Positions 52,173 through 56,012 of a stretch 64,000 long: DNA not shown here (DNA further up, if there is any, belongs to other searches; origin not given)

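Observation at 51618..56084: P-type ATPase with non-canonical M4 ion-site motif (PLWAP) and an extra N-terminal membrane domain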

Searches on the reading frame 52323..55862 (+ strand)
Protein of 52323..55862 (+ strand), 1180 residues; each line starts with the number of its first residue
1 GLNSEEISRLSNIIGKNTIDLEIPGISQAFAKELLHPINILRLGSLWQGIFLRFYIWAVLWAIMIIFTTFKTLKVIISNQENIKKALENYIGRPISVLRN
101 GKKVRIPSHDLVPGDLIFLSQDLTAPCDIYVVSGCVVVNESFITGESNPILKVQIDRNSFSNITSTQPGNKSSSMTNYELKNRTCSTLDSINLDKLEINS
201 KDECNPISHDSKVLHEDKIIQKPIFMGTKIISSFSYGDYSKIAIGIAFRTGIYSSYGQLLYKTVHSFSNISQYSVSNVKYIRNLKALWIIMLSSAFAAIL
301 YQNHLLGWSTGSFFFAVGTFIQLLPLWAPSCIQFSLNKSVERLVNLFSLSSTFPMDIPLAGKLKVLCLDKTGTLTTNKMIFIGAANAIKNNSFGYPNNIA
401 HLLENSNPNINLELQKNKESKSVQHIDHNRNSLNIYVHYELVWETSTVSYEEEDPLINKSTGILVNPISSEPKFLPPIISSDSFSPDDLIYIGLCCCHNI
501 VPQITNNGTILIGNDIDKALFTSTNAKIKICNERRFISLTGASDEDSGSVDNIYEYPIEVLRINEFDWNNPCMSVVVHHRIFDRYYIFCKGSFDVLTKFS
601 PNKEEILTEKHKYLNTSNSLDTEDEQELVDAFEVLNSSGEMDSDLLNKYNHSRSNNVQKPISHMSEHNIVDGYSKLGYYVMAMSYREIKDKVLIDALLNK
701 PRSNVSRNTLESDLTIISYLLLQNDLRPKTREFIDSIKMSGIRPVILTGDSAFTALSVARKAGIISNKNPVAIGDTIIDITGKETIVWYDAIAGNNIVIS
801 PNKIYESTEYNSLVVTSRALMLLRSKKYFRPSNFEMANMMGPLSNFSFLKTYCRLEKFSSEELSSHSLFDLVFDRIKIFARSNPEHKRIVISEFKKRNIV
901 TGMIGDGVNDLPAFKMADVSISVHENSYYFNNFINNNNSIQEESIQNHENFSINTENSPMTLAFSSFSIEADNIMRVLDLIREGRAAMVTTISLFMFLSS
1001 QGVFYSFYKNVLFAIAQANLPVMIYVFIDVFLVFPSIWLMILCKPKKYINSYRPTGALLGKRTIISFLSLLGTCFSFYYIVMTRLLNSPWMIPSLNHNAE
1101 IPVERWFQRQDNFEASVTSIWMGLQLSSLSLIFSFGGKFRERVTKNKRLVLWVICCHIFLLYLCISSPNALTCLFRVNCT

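Call 36: search_protein_representatives(alignment_id=A3)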
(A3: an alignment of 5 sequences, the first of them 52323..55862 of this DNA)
Query: 5 sequences, 1187 profile positions. Proteins with E-value up to 0.001 (for the whole library): 40427; up to 1e-10: 13345; up to 1e-30: 1378. The best 150 are listed.
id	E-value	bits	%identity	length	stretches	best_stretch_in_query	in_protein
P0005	0.0e+00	2140.3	-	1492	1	1-1187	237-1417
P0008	0.0e+00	1868.1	-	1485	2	1-615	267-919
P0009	9.7e-291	983.9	-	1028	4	569-936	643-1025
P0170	2.6e-127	442.6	-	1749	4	1-388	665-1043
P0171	8.0e-126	437.6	-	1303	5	972-1186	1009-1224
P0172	6.1e-122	424.8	-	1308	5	1018-1187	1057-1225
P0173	5.2e-117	408.4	-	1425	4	1-402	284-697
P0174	5.8e-117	408.3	-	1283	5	972-1186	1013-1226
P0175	1.4e-116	407.0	-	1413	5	971-1187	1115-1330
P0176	9.0e-116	404.3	-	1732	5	972-1186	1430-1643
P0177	1.2e-115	403.9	-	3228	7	863-1186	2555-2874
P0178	4.7e-114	398.7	-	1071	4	4-385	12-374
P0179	5.1e-110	385.3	-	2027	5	1-392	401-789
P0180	2.5e-109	383.0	-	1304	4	1-392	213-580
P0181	5.6e-109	381.8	-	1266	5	973-1186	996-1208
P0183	5.7e-108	378.5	-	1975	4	1-396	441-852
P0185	4.1e-89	316.0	-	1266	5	1-405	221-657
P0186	1.0e-88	314.8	-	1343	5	974-1186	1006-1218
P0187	3.8e-85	302.9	-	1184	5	672-935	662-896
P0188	8.7e-85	301.7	-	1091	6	675-835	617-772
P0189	9.3e-85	301.6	-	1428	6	1-165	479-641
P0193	6.0e-83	295.6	-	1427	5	971-1186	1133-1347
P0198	3.9e-81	289.6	-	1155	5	676-932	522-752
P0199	3.8e-80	286.3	-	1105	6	977-1186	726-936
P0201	1.6e-78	281.0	-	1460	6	971-1180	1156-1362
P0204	4.2e-77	276.3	-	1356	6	971-1186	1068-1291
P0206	2.9e-76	273.5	-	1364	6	972-1186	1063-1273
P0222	1.0e-71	258.5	-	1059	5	675-932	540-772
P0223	1.6e-71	257.8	-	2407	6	799-1086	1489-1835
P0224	5.1e-71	256.1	-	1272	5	972-1187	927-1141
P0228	2.0e-70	254.1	-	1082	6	1-171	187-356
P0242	4.2e-69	249.8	-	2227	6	791-1087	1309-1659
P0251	3.0e-68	246.9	-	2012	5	109-388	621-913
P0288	8.0e-65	235.6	-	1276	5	972-1186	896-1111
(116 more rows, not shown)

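Call 38: list_cluster_members(proteins=[P0170, P0171, P0172, P0173, P0174, P0175, P0176, P0178, P0179, P0180])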
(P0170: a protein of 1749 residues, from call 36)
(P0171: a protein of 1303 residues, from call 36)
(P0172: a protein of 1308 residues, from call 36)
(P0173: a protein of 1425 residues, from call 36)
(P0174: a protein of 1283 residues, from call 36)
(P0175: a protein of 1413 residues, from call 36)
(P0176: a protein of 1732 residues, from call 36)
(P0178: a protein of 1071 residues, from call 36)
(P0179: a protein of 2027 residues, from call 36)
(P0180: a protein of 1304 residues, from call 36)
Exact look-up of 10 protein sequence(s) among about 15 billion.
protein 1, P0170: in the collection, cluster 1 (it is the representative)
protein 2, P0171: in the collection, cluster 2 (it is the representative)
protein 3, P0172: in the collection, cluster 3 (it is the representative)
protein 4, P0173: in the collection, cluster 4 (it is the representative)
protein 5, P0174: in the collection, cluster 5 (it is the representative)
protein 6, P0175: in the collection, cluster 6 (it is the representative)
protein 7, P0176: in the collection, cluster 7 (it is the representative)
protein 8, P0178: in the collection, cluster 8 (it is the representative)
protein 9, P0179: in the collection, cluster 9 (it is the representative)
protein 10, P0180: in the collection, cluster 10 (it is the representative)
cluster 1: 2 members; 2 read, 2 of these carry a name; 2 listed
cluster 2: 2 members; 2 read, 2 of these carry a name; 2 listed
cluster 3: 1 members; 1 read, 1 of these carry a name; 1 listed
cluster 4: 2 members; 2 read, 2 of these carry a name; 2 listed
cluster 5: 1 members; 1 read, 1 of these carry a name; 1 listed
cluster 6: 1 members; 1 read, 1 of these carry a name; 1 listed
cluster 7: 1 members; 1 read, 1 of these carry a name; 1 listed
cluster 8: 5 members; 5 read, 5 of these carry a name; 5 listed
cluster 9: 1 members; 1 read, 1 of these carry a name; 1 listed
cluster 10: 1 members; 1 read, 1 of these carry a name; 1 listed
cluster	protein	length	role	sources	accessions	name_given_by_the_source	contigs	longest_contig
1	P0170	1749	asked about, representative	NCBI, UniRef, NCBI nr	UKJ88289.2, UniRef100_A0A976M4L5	P-type ATPase [Theileria orientalis] | P-type ATPase n=1 Tax=Theileria orientalis TaxID=68886 RepID=A0A976M4L5_THEOR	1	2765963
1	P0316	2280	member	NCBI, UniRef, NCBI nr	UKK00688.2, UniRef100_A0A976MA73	P-type ATPase [Theileria orientalis] | P-type ATPase n=1 Tax=Theileria orientalis TaxID=68886 RepID=A0A976MA73_THEOR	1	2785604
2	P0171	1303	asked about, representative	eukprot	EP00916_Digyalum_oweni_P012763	GHVL01021068.1.p1 GENE.GHVL01021068.1~~GHVL01021068.1.p1 ORF type:complete len:1304 ...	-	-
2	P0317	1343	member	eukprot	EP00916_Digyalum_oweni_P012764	GHVL01021069.1.p1 GENE.GHVL01021069.1~~GHVL01021069.1.p1 ORF type:complete len:1344 ...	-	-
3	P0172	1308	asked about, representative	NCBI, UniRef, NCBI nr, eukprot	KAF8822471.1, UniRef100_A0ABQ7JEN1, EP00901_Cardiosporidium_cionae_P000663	E1-E2 ATPase subfamily protein [Cardiosporidium cionae] | E1-E2 ATPase subfamily protein n=1 Tax=Cardiosporidium cionae TaxID=476202 ... | KAF8822471.1 E1-E2 ATPase subfamily protein [Cardiosporidium cionae]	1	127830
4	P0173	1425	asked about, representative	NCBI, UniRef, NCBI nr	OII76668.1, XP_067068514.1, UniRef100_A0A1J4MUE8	E1-E2 ATPase family protein [Cryptosporidium andersoni] | E1-E2 ATPase family protein n=1 Tax=Cryptosporidium andersoni TaxID=117008 ...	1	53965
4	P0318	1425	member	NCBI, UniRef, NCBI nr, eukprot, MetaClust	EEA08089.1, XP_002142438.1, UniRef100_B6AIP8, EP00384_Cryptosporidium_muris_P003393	E1-E2 ATPase family protein [Cryptosporidium muris RN66] | E1-E2 ATPase family protein n=1 Tax=Cryptosporidium muris (strain RN66) TaxID=441375 ... | XP_002142438.1 E1-E2 ATPase family protein [Cryptosporidium muris RN66]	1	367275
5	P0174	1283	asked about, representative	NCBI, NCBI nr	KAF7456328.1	E1-E2 ATPase family protein [Cryptosporidium felis]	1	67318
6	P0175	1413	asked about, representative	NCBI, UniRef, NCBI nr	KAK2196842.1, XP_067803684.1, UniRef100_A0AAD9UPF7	bifunctional P-type ATPase [Babesia duncani] | Bifunctional P-type ATPase n=1 Tax=Babesia duncani TaxID=323732 RepID=A0AAD9UPF7_9APIC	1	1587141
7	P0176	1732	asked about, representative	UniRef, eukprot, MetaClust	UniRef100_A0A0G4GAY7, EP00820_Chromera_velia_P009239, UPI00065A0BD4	P-type ATPase A domain-containing protein n=1 Tax=Chromera velia CCMP2878 TaxID=1169474 ... | Cvel_4448.t1-p1 / transcript=Cvel_4448.t1 / gene=Cvel_4448 / ... | status=active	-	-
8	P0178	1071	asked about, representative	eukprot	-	GHVP01013059.1.p1 GENE.GHVP01013059.1~~GHVP01013059.1.p1 ORF type:complete len:1072 ...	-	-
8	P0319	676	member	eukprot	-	GHVP01013064.1.p1 GENE.GHVP01013064.1~~GHVP01013064.1.p1 ORF type:complete len:677 ...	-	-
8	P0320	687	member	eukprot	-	GHVP01013053.1.p1 GENE.GHVP01013053.1~~GHVP01013053.1.p1 ORF type:complete len:688 ...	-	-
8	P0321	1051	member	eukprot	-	GHVP01013066.1.p1 GENE.GHVP01013066.1~~GHVP01013066.1.p1 ORF type:complete len:1052 ...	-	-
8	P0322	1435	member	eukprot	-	GHVP01013060.1.p1 GENE.GHVP01013060.1~~GHVP01013060.1.p1 ORF type:complete len:1436 ...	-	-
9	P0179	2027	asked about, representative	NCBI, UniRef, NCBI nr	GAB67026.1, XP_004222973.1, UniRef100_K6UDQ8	P-type ATPase [Plasmodium cynomolgi strain B] | P-type ATPase n=1 Tax=Plasmodium cynomolgi (strain B) TaxID=1120755 RepID=K6UDQ8_PLACD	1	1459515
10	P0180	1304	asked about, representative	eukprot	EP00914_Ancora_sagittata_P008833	GHVO01017107.1.p1 GENE.GHVO01017107.1~~GHVO01017107.1.p1 ORF type:complete len:1305 ...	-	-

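Call 46: list_cluster_members(proteins=[P0181, P0183, P0185, P0186, P0187, P0188, P0189, P0193, P0198, P0199])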
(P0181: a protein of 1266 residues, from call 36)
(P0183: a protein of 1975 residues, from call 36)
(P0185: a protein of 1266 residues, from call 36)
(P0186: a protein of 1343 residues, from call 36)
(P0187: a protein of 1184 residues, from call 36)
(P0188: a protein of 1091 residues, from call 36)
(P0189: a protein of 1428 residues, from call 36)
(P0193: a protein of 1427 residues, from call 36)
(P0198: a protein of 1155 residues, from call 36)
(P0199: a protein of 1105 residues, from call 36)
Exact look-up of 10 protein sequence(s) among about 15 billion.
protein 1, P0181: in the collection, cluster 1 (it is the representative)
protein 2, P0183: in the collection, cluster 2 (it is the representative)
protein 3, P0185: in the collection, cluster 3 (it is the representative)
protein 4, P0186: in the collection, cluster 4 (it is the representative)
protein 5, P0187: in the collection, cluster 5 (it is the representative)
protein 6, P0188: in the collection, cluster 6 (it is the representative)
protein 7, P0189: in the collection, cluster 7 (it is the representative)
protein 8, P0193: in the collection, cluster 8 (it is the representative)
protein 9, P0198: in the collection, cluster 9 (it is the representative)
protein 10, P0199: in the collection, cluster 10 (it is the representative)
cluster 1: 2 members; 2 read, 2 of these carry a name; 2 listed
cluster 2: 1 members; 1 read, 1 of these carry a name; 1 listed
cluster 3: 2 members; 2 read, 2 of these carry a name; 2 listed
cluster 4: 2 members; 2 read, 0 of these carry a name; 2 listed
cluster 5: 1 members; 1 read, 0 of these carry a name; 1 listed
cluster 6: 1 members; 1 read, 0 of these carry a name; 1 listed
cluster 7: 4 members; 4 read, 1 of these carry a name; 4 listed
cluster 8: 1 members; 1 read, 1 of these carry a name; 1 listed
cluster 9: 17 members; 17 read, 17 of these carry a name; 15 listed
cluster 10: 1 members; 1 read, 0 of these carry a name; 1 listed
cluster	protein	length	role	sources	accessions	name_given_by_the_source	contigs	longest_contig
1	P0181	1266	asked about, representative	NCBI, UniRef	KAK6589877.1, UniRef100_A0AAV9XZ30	P-type ATpase 3 integral membrane [Cryptosporidium xiaoi] | P-type ATpase 3 integral membrane n=1 Tax=Cryptosporidium xiaoi TaxID=659607 ...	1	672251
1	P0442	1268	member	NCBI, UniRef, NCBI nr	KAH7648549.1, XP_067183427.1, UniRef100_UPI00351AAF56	P-type ATpase 3 integral membrane [Cryptosporidium bovis] | P-type ATpase 3 integral membrane n=1 Tax=Cryptosporidium bovis TaxID=310047 ...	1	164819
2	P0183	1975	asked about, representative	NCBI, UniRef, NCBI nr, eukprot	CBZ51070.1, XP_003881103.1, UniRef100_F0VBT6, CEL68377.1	cDNA FLJ39191 fis, clone OCBBF2004669, highly similar to Homo sapiens ATPase type 13A4 ... | ATPase type 13A4 (ATP13A4),related n=1 Tax=Neospora caninum (strain Liverpool) ... | XP_003881103.1 cDNA FLJ39191 fis, clone OCBBF2004669, highly similar to Homo sapiens ...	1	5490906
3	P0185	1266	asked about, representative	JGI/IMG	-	cation-transporting ATPase 13A3/4/5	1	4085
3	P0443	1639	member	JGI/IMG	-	cation-transporting ATPase 13A3/4/5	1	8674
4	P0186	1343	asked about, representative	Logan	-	-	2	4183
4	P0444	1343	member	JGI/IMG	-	-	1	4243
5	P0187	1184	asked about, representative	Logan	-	-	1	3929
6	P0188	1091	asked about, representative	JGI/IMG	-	-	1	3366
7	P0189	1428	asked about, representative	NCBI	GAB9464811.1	hypothetical protein Gpo141_00002237 [Globisporangium polare]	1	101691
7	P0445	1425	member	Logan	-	-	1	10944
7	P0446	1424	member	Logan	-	-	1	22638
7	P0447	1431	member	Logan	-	-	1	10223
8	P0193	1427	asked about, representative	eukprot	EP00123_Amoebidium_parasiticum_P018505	comp24227_c0_seq1/m.44649 comp24227_c0_seq1/g.44649 ORF comp24227_c0_seq1/g.44649 ...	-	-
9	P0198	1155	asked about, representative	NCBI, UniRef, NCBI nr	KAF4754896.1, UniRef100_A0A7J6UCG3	hypothetical protein FOZ62_024213 [Perkinsus olseni] | P-type ATPase A domain-containing protein n=2 Tax=Perkinsus olseni TaxID=32597 ...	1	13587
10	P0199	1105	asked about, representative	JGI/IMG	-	-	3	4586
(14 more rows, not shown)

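Call 73: predict_structure(alignment_id=A5)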
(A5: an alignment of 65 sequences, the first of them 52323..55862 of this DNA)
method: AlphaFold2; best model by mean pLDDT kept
length: 1180 residues; sequences in the alignment: 65
mean_pLDDT: 77.2   pTM: 0.77
mean pLDDT of the five models: 77.2, 76.2, 75.6, 75.1, 74.8
residues with pLDDT >= 90: 557; 70-90: 288; 50-70: 89; < 50: 246
segments of 3 or more residues with pLDDT < 50: 165-219, 268-277, 390-472, 605-663, 834-836, 838-841, 843-847, 853-859, 928-931, 941-955
pLDDT, mean of each block of 10 residues (from residue 1): 90 89 87 90 90 91 91 85 76 87 92 94 91 87 66 76 50 40 30 34 38 45 85 76 91 84 59 50 85 94 93 90 89 92 92 90 96 89 84 40 37 32 30 32 26 38 36 75 89 92 79 87 90 85 65 87 82 93 95 89 52 33 30 28 31 33 68 92 95 86 77 93 94 97 96 95 95 92 90 83 90 95 79 51 49 48 71 95 92 93 89 90 70 52 45 51 81 93 96 94 95 95 94 96 95 90 94 96 96 94 90 94 96 92 95 98 95 91
secondary structure, 60 per line:
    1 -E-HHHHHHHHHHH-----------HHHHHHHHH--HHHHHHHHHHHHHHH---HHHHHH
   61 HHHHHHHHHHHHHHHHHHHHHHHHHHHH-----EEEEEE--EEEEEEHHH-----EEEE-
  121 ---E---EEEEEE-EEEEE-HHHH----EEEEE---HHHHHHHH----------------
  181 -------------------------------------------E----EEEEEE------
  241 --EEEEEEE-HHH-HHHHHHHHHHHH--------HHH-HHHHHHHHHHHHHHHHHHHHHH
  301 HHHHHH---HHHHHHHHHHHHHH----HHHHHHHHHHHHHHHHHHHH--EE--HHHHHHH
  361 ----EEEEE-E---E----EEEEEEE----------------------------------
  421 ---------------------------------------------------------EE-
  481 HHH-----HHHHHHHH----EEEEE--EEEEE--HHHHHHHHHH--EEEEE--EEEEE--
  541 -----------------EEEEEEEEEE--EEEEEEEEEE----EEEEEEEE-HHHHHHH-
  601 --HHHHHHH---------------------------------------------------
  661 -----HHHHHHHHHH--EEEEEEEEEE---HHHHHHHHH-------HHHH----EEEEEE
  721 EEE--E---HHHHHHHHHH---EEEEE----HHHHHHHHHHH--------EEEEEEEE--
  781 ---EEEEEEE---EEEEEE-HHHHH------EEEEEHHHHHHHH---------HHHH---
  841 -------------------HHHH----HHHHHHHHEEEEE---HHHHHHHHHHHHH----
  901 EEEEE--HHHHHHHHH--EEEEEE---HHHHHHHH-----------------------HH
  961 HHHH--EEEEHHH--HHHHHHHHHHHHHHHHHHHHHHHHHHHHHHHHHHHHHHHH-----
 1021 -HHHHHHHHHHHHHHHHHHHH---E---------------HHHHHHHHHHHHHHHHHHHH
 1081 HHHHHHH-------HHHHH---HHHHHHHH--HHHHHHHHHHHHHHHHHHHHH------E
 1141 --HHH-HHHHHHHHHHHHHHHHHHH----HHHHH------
elements in order (helices of 4 or more, strands of 3 or more residues): H4-14 H26-34 H37-51 H55-88 E94-99 E102-107 E116-119 E128-133 E135-139 H141-144 E149-153 H157-164 E229-234 E243-249 H255-266 H279-306 H310-323 H328-347 H354-360 E365-369 E380-386 H489-496 E501-505 E508-512 H515-524 E527-531 E534-538 E558-567 E570-579 E584-591 H593-599 H603-609 H666-675 E678-687 H691-699 H707-710 E715-723 H730-739 E743-747 H752-762 E771-778 E784-790 E794-799 H801-805 E812-816 H817-824 H834-837 H860-863 H868-875 E876-880 H884-896 E901-905 H908-916 E919-924 H928-935 H959-964 E967-970 H976-1015 H1022-1041 H1061-1087 H1095-1099 H1103-1110 H1113-1133 H1147-1165 H1170-1174
